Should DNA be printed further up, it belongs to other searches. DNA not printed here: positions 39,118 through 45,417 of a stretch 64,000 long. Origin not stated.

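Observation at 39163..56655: Uninterrupted 17.5-kb ORF encoding a 5,830-aa mosaic of eukaryote-like adhesion domains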

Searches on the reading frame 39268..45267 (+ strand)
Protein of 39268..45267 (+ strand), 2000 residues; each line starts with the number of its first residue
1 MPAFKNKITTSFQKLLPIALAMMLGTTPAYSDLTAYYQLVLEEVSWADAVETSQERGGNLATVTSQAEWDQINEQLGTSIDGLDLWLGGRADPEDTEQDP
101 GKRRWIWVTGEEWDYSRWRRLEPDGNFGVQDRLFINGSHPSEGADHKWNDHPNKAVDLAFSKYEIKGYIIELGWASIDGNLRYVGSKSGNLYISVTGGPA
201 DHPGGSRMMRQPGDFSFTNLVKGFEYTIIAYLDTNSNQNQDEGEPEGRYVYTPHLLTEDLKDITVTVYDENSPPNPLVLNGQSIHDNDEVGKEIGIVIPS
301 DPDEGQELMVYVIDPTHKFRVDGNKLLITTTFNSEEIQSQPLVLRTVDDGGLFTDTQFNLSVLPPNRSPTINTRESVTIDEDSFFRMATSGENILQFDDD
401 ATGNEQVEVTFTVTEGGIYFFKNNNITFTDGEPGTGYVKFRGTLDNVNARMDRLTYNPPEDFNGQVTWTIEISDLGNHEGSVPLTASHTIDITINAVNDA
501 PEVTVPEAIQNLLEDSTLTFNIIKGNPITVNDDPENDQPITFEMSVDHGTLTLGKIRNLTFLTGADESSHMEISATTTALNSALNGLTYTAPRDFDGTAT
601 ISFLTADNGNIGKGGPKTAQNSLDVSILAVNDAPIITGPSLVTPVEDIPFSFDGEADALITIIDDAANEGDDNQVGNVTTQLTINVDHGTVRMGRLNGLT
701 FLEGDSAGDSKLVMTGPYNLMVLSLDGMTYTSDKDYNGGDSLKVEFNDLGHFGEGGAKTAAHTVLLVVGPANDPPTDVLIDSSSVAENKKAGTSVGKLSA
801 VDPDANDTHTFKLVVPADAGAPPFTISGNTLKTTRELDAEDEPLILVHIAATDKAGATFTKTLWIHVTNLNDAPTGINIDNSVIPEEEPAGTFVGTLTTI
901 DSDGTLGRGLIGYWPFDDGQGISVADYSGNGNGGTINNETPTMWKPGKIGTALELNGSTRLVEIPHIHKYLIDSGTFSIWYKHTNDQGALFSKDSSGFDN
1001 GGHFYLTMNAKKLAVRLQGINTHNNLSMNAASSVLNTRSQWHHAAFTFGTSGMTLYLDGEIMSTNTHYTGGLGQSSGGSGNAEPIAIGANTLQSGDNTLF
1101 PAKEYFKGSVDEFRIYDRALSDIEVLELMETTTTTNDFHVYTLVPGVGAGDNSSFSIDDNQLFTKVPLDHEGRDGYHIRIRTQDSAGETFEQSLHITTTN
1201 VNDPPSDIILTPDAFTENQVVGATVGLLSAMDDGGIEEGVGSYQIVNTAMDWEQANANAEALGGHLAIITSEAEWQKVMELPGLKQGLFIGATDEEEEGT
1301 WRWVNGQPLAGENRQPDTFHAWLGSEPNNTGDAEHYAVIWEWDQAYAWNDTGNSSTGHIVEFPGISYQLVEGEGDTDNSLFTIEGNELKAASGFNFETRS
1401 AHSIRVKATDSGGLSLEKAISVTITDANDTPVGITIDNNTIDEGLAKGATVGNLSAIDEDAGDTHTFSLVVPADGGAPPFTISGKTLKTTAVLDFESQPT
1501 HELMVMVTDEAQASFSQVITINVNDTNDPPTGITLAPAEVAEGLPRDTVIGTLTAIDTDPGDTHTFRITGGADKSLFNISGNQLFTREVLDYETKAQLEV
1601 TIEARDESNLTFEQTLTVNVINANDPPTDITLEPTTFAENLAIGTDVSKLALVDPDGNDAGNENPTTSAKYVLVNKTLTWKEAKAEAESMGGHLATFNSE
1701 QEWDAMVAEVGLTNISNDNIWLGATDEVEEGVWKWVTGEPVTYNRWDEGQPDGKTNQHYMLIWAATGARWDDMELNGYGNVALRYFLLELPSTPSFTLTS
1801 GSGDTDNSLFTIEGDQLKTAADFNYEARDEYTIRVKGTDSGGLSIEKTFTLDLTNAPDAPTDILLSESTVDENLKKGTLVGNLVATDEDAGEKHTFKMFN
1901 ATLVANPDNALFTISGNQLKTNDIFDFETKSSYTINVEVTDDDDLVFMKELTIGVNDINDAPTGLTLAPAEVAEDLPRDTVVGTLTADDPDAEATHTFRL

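Call 5: search_protein_families(library=pfam, proteins=[window:39268-45267:+], max_evalue=0.01)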
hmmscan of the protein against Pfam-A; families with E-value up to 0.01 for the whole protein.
window:39268-45267:+ (2000 aa): 7 families
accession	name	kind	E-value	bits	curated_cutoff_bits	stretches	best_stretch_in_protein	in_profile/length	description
PF00028.23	Cadherin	-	3.9e-60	200.7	28.8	4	1538-1620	3-92/93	Cadherin domain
PF00059.27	Lectin_C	-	2.8e-24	86.3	22.6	3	1677-1773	2-95/107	Lectin C-type domain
PF13385.13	Laminin_G_3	-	3.7e-18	66.5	27.6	1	957-1125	2-150/151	Concanavalin A-like lectin/glucanases superfamily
PF17803.7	Cadherin_4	-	2.7e-16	60.3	25.1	1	489-555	2-65/71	Bacterial cadherin-like domain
PF25374.1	Cadherin_FAT4_N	-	2.5e-06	28.1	35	0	1539-1595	8-59/85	FAT4-like, N-terminal cadherin-like domain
PF02210.31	Laminin_G_2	-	0.0059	17.5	22.9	0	984-1115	4-123/126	Laminin G domain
PF18692.7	DUF5640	-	0.0079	16.5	28.5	0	523-556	40-73/85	Family of unknown function (DUF5640)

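Call 19: search_protein_families(library=ncbifam, proteins=[window:39268-45267:+], max_evalue=0.1)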
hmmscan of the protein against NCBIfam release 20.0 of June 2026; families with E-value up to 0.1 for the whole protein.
window:39268-45267:+ (2000 aa): 6 families
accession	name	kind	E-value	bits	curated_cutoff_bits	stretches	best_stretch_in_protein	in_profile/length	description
NF012211.1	tand_rpt_95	domain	9.9e-23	79.9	90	3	448-505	45-95/98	tandem-95 repeat protein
NF052521.1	TafC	equivalog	8.2e-14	51.5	410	1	911-1133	149-364/373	TafC family fimbrial protein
TIGR00864.1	PCC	subfamily_domain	3.7e-07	26.9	1861.4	1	33-88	307-361/2700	polycystin cation channel protein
TIGR01965.1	VCBS_repeat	domain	0.0012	19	15.5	0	1452-1531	2-85/99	VCBS domain-containing protein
NF010216.0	PRK13678.1-3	equivalog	0.0015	18.7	109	0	47-80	53-86/92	hypothetical protein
TIGR00700.1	GABAtrnsam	equivalog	0.051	12.2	506.65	1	1478-1558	210-286/420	4-aminobutyrate--2-oxoglutarate transaminase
